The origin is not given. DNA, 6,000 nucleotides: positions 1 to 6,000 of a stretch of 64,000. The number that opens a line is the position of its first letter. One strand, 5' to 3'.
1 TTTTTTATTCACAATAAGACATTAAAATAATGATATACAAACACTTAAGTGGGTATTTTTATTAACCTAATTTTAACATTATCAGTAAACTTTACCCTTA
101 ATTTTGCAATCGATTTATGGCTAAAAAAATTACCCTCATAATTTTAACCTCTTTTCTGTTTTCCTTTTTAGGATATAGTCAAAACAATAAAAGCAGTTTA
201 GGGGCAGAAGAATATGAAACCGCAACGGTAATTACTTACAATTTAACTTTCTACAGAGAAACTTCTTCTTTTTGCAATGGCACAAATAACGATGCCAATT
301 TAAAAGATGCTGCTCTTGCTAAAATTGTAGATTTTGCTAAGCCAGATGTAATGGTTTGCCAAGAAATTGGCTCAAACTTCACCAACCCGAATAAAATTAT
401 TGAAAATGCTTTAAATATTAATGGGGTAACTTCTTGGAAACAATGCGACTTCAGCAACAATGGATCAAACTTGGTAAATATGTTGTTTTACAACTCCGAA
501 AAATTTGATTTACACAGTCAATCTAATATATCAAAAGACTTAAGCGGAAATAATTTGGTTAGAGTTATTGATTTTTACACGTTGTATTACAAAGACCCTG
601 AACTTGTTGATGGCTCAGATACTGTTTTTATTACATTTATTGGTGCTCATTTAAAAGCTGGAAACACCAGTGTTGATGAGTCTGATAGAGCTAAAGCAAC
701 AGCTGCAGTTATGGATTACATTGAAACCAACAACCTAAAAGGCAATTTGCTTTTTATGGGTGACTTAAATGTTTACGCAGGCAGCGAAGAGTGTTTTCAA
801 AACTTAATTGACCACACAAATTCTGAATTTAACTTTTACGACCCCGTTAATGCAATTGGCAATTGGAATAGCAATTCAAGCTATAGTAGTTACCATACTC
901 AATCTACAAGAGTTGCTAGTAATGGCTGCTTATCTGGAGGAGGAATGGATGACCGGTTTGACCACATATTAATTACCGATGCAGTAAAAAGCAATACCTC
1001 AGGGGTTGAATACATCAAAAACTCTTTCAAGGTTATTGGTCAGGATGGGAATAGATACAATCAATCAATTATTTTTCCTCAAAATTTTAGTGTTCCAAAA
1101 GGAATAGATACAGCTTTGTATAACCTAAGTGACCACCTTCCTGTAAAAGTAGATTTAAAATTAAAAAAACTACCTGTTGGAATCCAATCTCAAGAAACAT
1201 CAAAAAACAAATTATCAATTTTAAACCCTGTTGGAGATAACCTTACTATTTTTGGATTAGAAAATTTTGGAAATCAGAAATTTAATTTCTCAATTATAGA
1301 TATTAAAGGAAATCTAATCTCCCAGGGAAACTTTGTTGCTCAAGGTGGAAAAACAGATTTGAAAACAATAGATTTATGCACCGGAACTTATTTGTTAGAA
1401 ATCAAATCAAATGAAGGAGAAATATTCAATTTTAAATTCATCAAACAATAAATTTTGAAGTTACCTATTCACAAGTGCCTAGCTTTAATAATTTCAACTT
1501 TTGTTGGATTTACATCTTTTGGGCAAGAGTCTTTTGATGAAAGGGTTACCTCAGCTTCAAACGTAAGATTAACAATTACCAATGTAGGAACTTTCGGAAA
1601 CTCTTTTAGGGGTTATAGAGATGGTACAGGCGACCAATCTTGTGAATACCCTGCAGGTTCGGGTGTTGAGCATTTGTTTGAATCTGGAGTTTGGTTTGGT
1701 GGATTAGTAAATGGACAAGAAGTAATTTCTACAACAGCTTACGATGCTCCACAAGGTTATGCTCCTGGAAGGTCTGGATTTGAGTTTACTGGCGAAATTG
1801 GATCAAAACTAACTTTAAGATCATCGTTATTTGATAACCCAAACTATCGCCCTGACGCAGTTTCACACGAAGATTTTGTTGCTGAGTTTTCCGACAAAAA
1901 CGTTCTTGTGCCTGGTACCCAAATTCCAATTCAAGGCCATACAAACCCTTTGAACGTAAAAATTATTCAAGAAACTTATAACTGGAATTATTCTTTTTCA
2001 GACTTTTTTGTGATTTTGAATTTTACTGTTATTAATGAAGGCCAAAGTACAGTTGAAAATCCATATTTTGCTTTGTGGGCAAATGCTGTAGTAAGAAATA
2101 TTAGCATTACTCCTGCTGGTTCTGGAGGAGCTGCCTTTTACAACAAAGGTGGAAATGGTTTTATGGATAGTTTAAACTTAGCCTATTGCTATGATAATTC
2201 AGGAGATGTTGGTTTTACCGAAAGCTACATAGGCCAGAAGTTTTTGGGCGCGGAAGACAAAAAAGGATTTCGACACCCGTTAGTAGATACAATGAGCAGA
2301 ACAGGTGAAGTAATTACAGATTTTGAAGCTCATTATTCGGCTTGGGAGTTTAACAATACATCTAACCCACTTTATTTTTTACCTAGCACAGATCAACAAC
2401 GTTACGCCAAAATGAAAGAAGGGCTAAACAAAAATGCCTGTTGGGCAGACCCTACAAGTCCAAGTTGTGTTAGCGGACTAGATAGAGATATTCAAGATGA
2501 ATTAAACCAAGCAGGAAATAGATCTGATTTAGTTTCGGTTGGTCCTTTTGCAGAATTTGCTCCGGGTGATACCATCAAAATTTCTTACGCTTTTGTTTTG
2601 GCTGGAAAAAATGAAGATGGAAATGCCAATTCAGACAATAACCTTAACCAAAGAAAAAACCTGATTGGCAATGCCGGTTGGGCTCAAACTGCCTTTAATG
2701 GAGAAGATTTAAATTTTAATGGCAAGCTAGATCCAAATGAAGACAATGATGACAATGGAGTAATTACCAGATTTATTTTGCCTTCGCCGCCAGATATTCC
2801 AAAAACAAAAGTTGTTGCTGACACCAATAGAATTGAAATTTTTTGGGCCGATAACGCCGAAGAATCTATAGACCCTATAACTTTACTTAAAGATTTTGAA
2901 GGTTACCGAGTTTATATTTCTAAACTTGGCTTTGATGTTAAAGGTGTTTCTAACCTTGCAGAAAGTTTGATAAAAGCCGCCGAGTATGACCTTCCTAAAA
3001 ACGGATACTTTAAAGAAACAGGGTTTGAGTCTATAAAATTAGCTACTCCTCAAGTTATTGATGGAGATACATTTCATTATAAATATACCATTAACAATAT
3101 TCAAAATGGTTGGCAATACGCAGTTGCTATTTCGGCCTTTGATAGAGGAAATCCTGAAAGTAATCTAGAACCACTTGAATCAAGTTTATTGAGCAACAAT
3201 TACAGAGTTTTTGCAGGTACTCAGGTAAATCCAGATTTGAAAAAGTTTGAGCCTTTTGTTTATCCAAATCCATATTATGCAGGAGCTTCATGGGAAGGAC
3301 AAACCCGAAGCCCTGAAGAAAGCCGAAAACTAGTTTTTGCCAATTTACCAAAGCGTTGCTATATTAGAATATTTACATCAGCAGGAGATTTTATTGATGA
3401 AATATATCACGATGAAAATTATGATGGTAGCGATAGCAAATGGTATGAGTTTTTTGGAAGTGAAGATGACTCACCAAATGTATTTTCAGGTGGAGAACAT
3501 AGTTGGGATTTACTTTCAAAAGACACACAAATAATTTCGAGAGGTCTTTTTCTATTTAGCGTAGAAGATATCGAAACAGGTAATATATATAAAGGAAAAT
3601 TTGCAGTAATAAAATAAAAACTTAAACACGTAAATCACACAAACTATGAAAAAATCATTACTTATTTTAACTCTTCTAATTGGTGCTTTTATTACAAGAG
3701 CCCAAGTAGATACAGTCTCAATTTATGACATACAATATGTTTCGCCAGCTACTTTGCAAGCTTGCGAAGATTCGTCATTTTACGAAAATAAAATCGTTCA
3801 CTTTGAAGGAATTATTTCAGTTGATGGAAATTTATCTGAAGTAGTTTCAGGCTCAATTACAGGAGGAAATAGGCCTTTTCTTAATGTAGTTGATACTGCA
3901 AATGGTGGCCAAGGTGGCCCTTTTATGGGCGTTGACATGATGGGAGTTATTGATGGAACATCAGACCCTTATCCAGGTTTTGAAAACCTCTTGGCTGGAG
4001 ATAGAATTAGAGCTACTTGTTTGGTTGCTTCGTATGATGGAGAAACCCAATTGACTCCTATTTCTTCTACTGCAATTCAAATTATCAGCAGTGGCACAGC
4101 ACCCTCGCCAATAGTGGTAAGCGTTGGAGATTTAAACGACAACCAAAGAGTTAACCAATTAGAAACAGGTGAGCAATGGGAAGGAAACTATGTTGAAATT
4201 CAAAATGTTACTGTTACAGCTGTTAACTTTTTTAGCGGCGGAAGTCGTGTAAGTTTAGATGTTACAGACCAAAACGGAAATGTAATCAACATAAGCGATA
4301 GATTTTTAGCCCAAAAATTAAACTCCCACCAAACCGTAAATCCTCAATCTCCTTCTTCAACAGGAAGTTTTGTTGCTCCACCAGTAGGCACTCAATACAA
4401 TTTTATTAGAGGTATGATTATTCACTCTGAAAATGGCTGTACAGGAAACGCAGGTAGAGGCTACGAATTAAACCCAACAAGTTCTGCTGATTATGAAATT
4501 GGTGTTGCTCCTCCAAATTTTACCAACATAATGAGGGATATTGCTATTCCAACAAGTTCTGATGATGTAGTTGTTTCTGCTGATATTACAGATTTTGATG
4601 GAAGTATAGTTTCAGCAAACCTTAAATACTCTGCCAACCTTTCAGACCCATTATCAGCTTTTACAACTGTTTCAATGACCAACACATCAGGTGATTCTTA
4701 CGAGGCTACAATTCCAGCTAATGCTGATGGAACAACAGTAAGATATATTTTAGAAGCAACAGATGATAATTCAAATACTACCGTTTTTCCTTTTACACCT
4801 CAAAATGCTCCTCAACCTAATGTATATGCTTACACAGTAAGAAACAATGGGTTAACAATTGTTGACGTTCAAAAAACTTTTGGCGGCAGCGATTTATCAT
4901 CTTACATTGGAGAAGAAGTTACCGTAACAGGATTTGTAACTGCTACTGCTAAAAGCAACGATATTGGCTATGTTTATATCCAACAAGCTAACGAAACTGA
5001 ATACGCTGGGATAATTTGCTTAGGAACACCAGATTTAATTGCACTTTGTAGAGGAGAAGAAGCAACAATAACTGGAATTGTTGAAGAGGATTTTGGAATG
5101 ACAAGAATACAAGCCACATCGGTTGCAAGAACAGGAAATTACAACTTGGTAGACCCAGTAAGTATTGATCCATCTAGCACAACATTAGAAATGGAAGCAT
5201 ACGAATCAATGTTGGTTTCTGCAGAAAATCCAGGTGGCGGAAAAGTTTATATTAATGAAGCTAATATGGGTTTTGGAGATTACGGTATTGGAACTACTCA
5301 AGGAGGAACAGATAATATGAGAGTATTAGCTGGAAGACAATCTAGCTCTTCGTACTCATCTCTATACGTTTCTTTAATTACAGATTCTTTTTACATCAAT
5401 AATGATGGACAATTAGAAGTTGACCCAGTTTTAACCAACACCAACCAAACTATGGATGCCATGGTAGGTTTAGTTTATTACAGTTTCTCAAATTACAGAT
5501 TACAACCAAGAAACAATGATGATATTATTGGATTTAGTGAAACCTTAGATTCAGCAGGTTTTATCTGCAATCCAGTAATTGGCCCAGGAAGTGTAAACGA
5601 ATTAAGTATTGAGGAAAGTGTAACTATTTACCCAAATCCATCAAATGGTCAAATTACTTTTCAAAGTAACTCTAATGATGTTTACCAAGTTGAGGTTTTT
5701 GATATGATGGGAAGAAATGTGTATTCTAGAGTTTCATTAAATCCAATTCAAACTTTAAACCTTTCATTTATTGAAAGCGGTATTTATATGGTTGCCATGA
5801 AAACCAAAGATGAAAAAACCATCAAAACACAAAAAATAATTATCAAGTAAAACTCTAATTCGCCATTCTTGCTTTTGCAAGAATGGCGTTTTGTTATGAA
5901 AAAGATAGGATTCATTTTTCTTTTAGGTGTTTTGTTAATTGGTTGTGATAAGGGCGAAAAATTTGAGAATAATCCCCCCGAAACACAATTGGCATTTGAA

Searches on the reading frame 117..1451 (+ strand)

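Call 77: search_protein_families(library=pfam, proteins=[window:117-1451:+], max_evalue=0.00001)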
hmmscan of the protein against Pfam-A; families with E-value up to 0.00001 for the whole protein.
window:117-1451:+ (444 aa): 1 family
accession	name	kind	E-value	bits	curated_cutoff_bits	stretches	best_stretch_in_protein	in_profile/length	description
PF18962.6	Por_Secre_tail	-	6.2e-08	33.3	27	1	370-437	4-70/75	Secretion system C-terminal sorting domain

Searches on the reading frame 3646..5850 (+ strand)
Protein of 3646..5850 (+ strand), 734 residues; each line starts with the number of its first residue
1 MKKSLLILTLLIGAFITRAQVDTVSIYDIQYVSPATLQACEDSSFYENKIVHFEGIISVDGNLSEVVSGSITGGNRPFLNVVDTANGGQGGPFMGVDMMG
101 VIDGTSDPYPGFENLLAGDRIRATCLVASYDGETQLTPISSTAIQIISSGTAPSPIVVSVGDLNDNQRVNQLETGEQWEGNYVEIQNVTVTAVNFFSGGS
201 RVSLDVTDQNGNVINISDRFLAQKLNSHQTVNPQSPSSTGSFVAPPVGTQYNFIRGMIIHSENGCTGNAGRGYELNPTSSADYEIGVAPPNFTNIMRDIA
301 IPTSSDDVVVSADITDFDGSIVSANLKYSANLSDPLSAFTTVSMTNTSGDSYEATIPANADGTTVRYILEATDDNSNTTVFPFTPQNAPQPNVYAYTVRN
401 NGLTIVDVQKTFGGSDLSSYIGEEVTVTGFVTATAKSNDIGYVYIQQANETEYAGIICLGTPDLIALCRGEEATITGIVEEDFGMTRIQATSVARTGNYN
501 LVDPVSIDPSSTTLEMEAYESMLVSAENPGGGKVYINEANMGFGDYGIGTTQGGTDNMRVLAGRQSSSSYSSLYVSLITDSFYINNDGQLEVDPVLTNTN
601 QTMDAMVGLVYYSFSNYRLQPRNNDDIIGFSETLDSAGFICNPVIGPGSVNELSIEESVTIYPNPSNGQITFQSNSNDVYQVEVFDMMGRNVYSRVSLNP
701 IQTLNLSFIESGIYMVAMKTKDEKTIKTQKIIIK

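Call 76: search_protein_families(library=pfam, proteins=[window:3646-5850:+], max_evalue=0.00001)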
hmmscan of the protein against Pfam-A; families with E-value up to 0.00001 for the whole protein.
window:3646-5850:+ (734 aa): 1 family
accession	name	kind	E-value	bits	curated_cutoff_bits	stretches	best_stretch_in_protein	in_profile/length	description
PF18962.6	Por_Secre_tail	-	2.9e-12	47.2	27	1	661-733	1-75/75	Secretion system C-terminal sorting domain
